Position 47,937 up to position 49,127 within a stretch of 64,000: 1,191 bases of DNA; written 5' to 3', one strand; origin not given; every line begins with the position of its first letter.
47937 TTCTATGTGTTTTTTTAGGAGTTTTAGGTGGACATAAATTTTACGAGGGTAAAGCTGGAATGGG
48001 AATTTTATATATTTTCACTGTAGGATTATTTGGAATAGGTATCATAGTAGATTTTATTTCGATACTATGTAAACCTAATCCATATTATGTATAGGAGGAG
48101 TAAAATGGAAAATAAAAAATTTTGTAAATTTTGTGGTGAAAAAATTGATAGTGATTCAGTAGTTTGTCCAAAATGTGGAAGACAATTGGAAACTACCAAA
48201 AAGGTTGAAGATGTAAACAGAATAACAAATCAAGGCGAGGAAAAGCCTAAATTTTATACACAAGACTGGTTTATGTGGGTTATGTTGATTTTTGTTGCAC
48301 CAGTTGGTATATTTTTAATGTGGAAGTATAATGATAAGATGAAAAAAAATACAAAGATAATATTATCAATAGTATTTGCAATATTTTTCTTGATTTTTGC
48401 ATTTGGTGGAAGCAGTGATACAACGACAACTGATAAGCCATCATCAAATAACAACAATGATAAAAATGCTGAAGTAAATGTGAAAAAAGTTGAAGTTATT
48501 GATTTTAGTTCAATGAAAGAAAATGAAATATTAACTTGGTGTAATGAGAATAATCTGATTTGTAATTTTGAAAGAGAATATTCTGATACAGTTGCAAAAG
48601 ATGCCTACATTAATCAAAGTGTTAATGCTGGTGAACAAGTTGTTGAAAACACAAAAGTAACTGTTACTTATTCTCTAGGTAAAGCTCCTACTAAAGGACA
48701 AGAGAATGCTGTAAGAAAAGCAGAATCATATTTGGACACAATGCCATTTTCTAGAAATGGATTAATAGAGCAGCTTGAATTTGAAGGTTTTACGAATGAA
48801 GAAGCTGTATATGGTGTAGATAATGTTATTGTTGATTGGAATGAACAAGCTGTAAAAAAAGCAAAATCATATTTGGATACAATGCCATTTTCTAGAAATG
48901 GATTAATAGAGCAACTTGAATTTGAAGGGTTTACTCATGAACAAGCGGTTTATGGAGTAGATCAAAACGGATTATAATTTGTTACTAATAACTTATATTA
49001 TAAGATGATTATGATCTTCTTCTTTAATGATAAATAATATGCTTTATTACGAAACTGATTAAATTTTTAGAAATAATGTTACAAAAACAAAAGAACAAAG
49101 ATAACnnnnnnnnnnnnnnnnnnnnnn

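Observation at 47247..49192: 79-bp direct repeat of the sigK 3' end brackets a 1.8-kb XRE/TM2/Ltp cassette: att-like scar of an element integrated at the 3' end of an intact sigK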

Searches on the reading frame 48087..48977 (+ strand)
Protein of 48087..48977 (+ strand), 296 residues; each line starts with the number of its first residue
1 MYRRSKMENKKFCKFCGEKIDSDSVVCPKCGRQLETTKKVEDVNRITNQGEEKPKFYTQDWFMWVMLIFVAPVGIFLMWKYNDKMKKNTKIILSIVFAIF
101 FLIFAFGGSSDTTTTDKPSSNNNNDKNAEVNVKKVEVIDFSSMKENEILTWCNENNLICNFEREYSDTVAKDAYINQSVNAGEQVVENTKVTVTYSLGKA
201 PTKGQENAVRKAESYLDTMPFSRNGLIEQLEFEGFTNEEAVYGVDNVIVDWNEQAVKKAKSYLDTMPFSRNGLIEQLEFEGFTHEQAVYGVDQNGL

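Call 4: search_protein_families(library=pfam, proteins=[window:48087-48977:+], max_evalue=0.01)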
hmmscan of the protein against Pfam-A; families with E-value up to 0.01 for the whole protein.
window:48087-48977:+ (296 aa): 10 families
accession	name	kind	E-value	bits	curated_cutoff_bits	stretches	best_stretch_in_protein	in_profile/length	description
PF07553.16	Lipoprotein_Ltp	-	4.1e-37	126.5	23.2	2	250-293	1-47/48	Host cell surface-exposed lipoprotein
PF03793.24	PASTA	-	8.4e-07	29.3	23.2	1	135-196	1-63/64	PASTA domain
PF13240.11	Zn_Ribbon_1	-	7.7e-06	26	25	1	12-34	1-23/23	zinc-ribbon domain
PF12773.13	DZR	-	0.00029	21.4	27.3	1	13-35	1-23/45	Double zinc ribbon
PF13623.11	SurA_N_2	-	0.00031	21.1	28.5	1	84-147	3-63/145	SurA-like N-terminal domain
PF13248.11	Zn_ribbon_3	-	0.0011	18.8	27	1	13-32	5-24/26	zinc-ribbon domain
PF24460.1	DUF7575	-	0.0017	18.1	28.5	0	23-36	2-15/28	Domain of unknown function (DUF7575)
PF07191.17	Zn_ribbon_6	-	0.0031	17.9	25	1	7-44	13-49/67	Double zinc ribbon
PF14446.12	Prok-RING_1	-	0.0047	17.3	29.1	1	9-31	3-27/54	Prokaryotic RING finger family 1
PF10083.14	DUF2321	-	0.0057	16.7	24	0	5-56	21-69/157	Uncharacterized protein conserved in bacteria (DUF2321)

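Call 5: search_protein_families(library=ncbifam, proteins=[window:48087-48977:+], max_evalue=0.01)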
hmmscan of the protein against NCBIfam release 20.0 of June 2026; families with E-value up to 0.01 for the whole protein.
window:48087-48977:+ (296 aa): 3 families
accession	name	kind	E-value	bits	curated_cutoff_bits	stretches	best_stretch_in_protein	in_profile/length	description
NF033483.0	PknB_PASTA_kin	equivalog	7.1e-10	38.5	450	1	84-205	327-436/563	Stk1 family PASTA domain-containing Ser/Thr kinase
TIGR04370.1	glyco_rpt_poly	subfamily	0.0005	19.2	40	1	65-124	191-251/396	oligosaccharide repeat unit polymerase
NF045951.1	MAG0110_fam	subfamily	0.00083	18.7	98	1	55-114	48-104/237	MAG0110 family membrane protein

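Call 18: find_homologous_proteins(query=window:48087-48977:+, max_evalue=1e-10)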
Query window:48087-48977:+ (296 aa): 4427 proteins with E <= 1e-10 among 5125 candidates; the best 120 are listed.
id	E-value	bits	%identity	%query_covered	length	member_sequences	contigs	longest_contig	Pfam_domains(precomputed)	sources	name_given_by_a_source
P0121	3.3e-192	655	100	98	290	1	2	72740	PF13240.12,PF07553.17,PF03793.25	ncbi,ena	-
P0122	6.2e-157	539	81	98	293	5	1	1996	PF13240.12,PF07553.17,PF03793.25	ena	-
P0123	9.4e-154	529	78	98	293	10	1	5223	PF13240.12,PF07553.17,PF03793.25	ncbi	-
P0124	2.3e-146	505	76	98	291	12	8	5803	PF13240.12,PF07553.17,PF03793.25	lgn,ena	-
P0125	1.4e-145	502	75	98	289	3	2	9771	PF07553.17,PF03793.25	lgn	-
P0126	3.0e-144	498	76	98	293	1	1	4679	PF07553.17,PF03793.25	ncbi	-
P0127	1.0e-142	493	76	98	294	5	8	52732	PF13240.12,PF07553.17,PF03793.25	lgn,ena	-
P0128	1.3e-142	492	76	98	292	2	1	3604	PF13240.12,PF07553.17,PF03793.25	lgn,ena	-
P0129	1.1e-141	489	76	98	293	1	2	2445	PF13240.12,PF07553.17,PF03793.25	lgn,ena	-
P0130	9.4e-141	486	76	98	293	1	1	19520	PF13240.12,PF07553.17,PF03793.25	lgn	-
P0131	1.6e-140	486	73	98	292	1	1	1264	PF07553.17,PF03793.25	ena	-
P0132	2.1e-140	485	75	98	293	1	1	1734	PF13240.12,PF07553.17,PF03793.25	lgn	-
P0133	2.9e-136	472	72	98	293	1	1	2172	PF13240.12,PF07553.17,PF03793.25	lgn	-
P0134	5.0e-135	467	71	98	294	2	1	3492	PF07553.17,PF03793.25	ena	-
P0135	5.1e-130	451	71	97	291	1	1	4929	PF13240.12,PF07553.17,PF03793.25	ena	-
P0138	3.9e-127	442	69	98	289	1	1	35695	PF07553.17,PF03793.25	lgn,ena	-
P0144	3.3e-122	425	66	97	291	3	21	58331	PF13240.12,PF07553.17,PF03793.25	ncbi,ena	-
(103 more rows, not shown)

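Call 20: find_encoding_contigs(protein=P0127, flank=10000, max_places=5)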
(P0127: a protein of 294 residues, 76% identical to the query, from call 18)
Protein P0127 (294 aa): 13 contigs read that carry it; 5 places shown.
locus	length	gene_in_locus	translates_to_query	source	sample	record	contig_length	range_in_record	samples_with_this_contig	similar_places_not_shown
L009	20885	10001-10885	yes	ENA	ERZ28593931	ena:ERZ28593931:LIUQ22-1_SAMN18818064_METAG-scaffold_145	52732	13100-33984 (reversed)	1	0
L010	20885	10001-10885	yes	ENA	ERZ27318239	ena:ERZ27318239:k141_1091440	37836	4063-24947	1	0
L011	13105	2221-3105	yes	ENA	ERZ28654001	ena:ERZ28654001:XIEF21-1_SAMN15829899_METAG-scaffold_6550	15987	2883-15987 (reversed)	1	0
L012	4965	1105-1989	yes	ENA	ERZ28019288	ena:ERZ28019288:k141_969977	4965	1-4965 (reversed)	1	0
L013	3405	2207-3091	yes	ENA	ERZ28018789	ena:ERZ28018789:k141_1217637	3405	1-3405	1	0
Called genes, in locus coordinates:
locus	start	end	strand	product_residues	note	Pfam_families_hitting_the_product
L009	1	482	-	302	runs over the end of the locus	-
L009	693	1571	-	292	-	PF13476:AAA_23 (weak), PF02463:SMC_N (faint), PF13304:AAA_21, PF13175:AAA_15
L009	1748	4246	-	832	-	PF07517:SecA_DEAD, PF01043:SecA_PP_bind, PF21090:P-loop_SecA, PF07516:SecA_SW, PF02810:SEC-C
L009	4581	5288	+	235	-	-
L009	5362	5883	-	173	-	PF02482:Ribosomal_S30AE, PF16321:Ribosom_S30AE_C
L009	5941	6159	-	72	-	PF00313:CSD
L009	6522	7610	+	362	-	-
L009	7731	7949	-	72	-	PF00313:CSD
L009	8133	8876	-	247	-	PF04397:LytTR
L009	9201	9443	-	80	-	PF12844:HTH_19, PF01381:HTH_3, PF13443:HTH_26 (weak)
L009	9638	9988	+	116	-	PF13248:Zn_ribbon_3 (weak), PF05154:TM2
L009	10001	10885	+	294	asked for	PF13240:Zn_Ribbon_1 (weak), PF03793:PASTA (weak), PF07553:Lipoprotein_Ltp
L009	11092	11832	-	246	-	PF00072:Response_reg (weak), PF04397:LytTR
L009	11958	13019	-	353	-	PF00953:Glycos_transf_4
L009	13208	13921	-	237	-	PF20730:YetF_N, PF04239:DUF421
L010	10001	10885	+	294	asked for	PF13240:Zn_Ribbon_1 (weak), PF03793:PASTA (weak), PF07553:Lipoprotein_Ltp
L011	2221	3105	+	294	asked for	PF13240:Zn_Ribbon_1 (weak), PF03793:PASTA (weak), PF07553:Lipoprotein_Ltp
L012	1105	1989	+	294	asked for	PF13240:Zn_Ribbon_1 (weak), PF03793:PASTA (weak), PF07553:Lipoprotein_Ltp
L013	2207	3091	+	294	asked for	PF13240:Zn_Ribbon_1 (weak), PF03793:PASTA (weak), PF07553:Lipoprotein_Ltp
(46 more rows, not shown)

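Call 21: find_encoding_contigs(protein=P0130, flank=10000, max_places=3)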
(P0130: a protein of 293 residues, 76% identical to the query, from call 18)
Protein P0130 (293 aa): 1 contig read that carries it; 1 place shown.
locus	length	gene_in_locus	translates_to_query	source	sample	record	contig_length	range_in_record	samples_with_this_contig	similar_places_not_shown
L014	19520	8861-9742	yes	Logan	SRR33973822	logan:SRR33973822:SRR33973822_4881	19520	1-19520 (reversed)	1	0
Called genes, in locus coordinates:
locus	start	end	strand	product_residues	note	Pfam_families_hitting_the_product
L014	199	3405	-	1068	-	PF08455:SNF2_assoc, PF04851:ResIII, PF00176:SNF2-rel_dom, PF00271:Helicase_C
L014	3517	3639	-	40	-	-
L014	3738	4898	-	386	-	PF20706:GT4-conflict (weak), PF00534:Glycos_transf_1, PF13692:Glyco_trans_1_4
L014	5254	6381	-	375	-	PF14659:Phage_int_SAM_3, PF00589:Phage_integrase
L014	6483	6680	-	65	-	PF12728:HTH_17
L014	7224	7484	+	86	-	-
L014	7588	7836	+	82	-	-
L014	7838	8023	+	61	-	-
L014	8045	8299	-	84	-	PF12844:HTH_19, PF01381:HTH_3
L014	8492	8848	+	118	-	PF13240:Zn_Ribbon_1 (faint), PF13248:Zn_ribbon_3 (weak), PF05154:TM2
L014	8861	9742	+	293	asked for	PF13240:Zn_Ribbon_1 (weak), PF03793:PASTA (weak), PF07553:Lipoprotein_Ltp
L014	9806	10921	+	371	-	-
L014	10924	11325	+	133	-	-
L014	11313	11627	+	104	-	-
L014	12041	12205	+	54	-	PF21531:Rv2175c_wHTH (faint), PF12728:HTH_17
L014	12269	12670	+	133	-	PF00583:Acetyltransf_1, PF13673:Acetyltransf_10 (weak), PF13508:Acetyltransf_7 (weak)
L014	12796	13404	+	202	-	-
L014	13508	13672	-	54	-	-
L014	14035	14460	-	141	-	PF24703:DUF7666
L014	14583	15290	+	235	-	PF04203:Sortase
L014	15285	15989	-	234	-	PF20585:Pectate_lyase_5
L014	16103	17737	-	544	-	-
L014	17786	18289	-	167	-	PF01966:HD (weak)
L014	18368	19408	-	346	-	PF11258:DUF3048, PF17479:DUF3048_C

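Call 25: search_protein_families(library=phrogs, proteins=[window:48087-48977:+], max_evalue=0.001)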
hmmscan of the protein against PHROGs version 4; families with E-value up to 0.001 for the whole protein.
window:48087-48977:+ (296 aa): 9 families
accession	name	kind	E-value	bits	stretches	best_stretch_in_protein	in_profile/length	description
phrog_4980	-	moron, auxiliary metabolic gene and host takeover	1.1e-40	140.5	1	83-293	17-178/181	superinfection exclusion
phrog_15667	-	moron, auxiliary metabolic gene and host takeover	9.6e-35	121.3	1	85-295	1-205/208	superinfection exclusion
phrog_13294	-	other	8e-19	69.1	1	132-291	143-291/294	lipoprotein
phrog_6586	-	unknown function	4.3e-06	27.6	1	12-70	5-66/129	-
phrog_16989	-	moron, auxiliary metabolic gene and host takeover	1.2e-05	26.3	1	8-96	4-90/122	membrane protein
phrog_4852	-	unknown function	3.9e-05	24.4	1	8-79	11-83/194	-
phrog_38469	-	unknown function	0.00018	22.3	1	4-33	207-236/272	-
phrog_8436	-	unknown function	0.00033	21.7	1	7-41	60-94/110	-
phrog_7854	-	lysis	0.00054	20.6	0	187-291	236-303/304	endolysin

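Call 26: search_protein_families(library=padloc, proteins=[window:48087-48977:+], max_evalue=0.01)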
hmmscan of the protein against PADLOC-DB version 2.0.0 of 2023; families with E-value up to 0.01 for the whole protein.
window:48087-48977:+ (296 aa): 2 families
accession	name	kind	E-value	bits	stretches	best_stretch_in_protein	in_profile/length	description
PDLC04060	PD-T4-6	-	2e-10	38.2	1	82-208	329-461/486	-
PDLC04040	PD-T4-6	-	0.00023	18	1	131-203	351-423/547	-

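Call 27: search_dna_similar(query=window:48105-48977:+, collection=phages, mode=protein, max_rows=25)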
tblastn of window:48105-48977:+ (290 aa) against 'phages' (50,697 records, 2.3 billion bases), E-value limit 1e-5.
Records with a match: 155; places in all: 168; records where one place covers at least 80% of the query: 0.
Best place of each record, by identity: 60-80% 5; <60% 150.
By first word of the organism name: Gordonia 100; Streptococcus 23; Bacteriophage 7; Staphylococcus 4; Propionibacterium 4; Lactobacillus 3; Enterococcus 2; Acinetobacter 2; Listeria 2; Psychrobacter 2; and 5 more.
By host as written in the record: Gordonia terrae 3612 71; Gordonia terrae NRRL B-16283 11; Gordonia terrae CAG3 9; - 8; Gordonia rubripertincta NRRL B-16540 7; Streptococcus thermophilus 4; Propionibacterium freudenreichii 4; Enterococcus faecalis 2; and 30 more.
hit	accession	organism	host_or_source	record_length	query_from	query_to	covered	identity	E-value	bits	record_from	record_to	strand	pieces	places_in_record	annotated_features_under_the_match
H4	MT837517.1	Bacteriophage sp.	human fecal samples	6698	195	289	33%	67.4%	4e-33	133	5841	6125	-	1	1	record has no annotation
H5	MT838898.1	Bacteriophage sp.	human fecal samples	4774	195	289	33%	65.3%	3e-32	131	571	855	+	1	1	record has no annotation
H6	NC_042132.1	Gordonia phage Sour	Gordonia terrae NRRL B-16283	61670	161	290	45%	43.4%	7e-17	86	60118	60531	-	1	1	76: superinfection exclusion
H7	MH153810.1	Gordonia phage Sour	Gordonia terrae NRRL B-16283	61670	161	290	45%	43.4%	7e-17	86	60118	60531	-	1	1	76: lipoprotein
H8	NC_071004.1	Gordonia phage Clawz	Gordonia rubripertincta NRRL B-16540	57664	196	285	31%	62.2%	1e-28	120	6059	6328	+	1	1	12: lipoprotein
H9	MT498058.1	Gordonia phage Clawz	Gordonia rubripertincta NRRL B-16540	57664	196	285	31%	62.2%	1e-28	120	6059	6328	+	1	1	12: lipoprotein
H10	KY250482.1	Corynebacterium phage phi16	Corynebacterium glutamicum ATCC 21792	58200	161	286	43%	43.2%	2e-18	91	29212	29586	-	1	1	putative super infection exclusion protein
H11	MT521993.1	Gordonia phage RedWattleHog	Gordonia terrae 3612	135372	196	286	31%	59.3%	5e-27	116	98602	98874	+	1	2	139: lipoprotein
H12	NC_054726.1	Gordonia phage Stormageddon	Gordonia terrae CAG3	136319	196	286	31%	59.3%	9e-27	115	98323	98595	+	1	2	137: superinfection exclusion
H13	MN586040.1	Gordonia phage Stormageddon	Gordonia terrae CAG3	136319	196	286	31%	59.3%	9e-27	115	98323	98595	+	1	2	137: lipoprotein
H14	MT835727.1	Bacteriophage sp.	human fecal samples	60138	187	290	36%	50.5%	5e-23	104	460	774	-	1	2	record has no annotation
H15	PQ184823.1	Gordonia phage RiverRaider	Gordonia terrae CAG3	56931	160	290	45%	39.6%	3e-15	82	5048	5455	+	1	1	10: lipoprotein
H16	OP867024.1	Gordonia phage Hanem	Gordonia rubripertincta NRRL B-16540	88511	196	286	31%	56.0%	3e-25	111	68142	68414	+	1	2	90: lipoprotein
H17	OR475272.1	Gordonia Phage Schomber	Gordonia rubripertincta NRRL B-16540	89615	196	286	31%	56.0%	3e-25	111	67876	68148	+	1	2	89: lipoprotein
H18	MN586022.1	Gordonia phage Chidiebere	Gordonia rubripertincta NRRL B-16540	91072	196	286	31%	56.0%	3e-25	111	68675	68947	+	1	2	91: lipoprotein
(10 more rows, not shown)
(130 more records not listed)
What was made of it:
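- Ltp and XRE homology to phage exclusion and repressor families is solid (calls 4, 25, 27).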

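Call 28: find_related_loci(query=window:48105-48977:+, collection=viral_contigs, flank=10000)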
Query window:48105-48977:+ (290 aa) in viral_contigs; peptide patterns used: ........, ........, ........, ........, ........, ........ (x = any residue, [..] = any of these).
31 stretches matched a pattern; 27 encode a relative of the query (tblastn E <= 1e-3); 27 distinct loci.
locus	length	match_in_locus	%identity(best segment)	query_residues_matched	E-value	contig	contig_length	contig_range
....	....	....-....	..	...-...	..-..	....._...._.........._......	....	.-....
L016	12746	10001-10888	32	2-288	1e-36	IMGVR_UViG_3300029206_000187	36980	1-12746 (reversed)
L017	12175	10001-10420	66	196-289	4e-35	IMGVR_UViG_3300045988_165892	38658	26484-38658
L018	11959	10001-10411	67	199-289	2e-35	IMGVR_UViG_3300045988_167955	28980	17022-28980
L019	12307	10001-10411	67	199-289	2e-35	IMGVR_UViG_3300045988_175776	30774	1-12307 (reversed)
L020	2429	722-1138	60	187-289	7e-35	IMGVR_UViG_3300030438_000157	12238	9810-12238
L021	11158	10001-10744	34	7-290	7e-35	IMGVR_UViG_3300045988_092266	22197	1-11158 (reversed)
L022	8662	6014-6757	33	7-290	8e-35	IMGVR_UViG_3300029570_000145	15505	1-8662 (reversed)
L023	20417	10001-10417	60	187-289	1e-34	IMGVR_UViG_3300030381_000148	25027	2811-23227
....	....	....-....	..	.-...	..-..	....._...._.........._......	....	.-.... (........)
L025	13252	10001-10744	33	7-290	8e-35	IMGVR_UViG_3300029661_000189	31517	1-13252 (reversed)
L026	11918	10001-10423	60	183-289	1e-33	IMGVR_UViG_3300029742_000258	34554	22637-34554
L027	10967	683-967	59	196-290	3e-33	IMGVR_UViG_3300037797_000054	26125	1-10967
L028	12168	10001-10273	62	187-289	7e-31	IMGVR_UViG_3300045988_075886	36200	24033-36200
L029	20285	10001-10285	55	196-290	9e-31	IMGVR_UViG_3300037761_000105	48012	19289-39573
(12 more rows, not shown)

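Call 29: find_related_loci(query=window:48105-48977:+, collection=genome_contigs, flank=10000)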
Query window:48105-48977:+ (290 aa) in genome_contigs; peptide patterns used: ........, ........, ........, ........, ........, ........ (x = any residue, [..] = any of these).
169 stretches matched a pattern; 137 encode a relative of the query (tblastn E <= 1e-3); the best 80 are kept; 80 distinct loci.
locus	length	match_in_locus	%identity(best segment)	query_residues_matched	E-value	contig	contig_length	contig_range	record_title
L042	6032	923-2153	79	1-290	5e-158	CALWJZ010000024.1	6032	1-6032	MAG: uncultured Clostridia bacterium isolate BRZ_AM__bin13 genome assembly, contig: BRZ_AM__NODE_15958_length_6032_cov_4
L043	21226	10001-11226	66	3-290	2e-128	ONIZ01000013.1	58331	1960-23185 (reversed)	uncultured Firmicutes bacterium isolate RUG343 genome assembly, contig: scaffold_1466, whole genome shotgun sequence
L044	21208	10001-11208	58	1-290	7e-107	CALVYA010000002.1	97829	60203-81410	MAG: uncultured Bacilli bacterium isolate BRZ_CE__bin6 genome assembly, contig: BRZ_CE__NODE_409_length_97829_cov_12.454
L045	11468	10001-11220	60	1-290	3e-104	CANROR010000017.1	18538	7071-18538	MAG: uncultured Bacilli bacterium isolate Lapin-020__bin113 genome assembly, contig: Lapin-020__NODE_3967_length_18538_c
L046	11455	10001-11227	52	1-287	2e-91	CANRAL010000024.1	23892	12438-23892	MAG: uncultured Bacilli bacterium isolate Lapin-016__bin54 genome assembly, contig: Lapin-016__NODE_1797_length_23892_co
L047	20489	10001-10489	49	129-290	9e-47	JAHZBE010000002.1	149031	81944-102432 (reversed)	MAG: bacterium isolate HRGM_Genome_2006 HRGM_Genome_2006_2, whole genome shotgun sequence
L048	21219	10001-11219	56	1-290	3e-103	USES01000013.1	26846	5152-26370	uncultured Clostridium sp. isolate UMGS1649 genome assembly, contig: NODE_830_length_26846_cov_5.328618, whole genome sh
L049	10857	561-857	71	192-290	1e-41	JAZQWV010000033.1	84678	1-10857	MAG: Candidatus Fimenecus sp. isolate T1900045164_TC20190158.MAGScoT_cleanbin_000011 SGB_5106_k141_1633960, whole genome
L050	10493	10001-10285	71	196-290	2e-41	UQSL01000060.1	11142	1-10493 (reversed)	uncultured Ruminococcaceae bacterium isolate UMGS599 genome assembly, contig: NODE_1136_length_11142_cov_4.952918, whole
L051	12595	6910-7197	70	194-289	3e-40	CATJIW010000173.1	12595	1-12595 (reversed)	MAG: uncultured Lachnospiraceae bacterium isolate iMGMC-385_1678881684 genome assembly, contig: MegahitA5_58113, whole g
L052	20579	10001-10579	68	183-290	2e-40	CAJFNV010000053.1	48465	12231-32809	Candidatus Gallispira edinburgensis isolate Coassembly_mag_263 genome assembly, contig: MAGpy_11413_min2k_bin_263_fak87_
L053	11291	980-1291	66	187-290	5e-40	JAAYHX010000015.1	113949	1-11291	MAG: Tissierellia bacterium isolate AS09scLD_413 141795_AS09, whole genome shotgun sequence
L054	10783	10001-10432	71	183-289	1e-38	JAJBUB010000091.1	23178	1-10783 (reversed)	MAG: Clostridiales bacterium isolate U_126912 U_126912=NODE_251_length_23178_cov_7.594949, whole genome shotgun sequence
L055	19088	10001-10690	33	3-289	2e-38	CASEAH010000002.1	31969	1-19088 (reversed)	uncultured Oscillospiraceae bacterium isolate CO.O97.metabat-bins.115 genome assembly, contig: CO.O97.metabat-bins.115.f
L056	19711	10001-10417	70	157-289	2e-38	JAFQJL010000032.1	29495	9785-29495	MAG: Clostridia bacterium isolate RGIG1875 Goat_Cecum.Co__c3067391, whole genome shotgun sequence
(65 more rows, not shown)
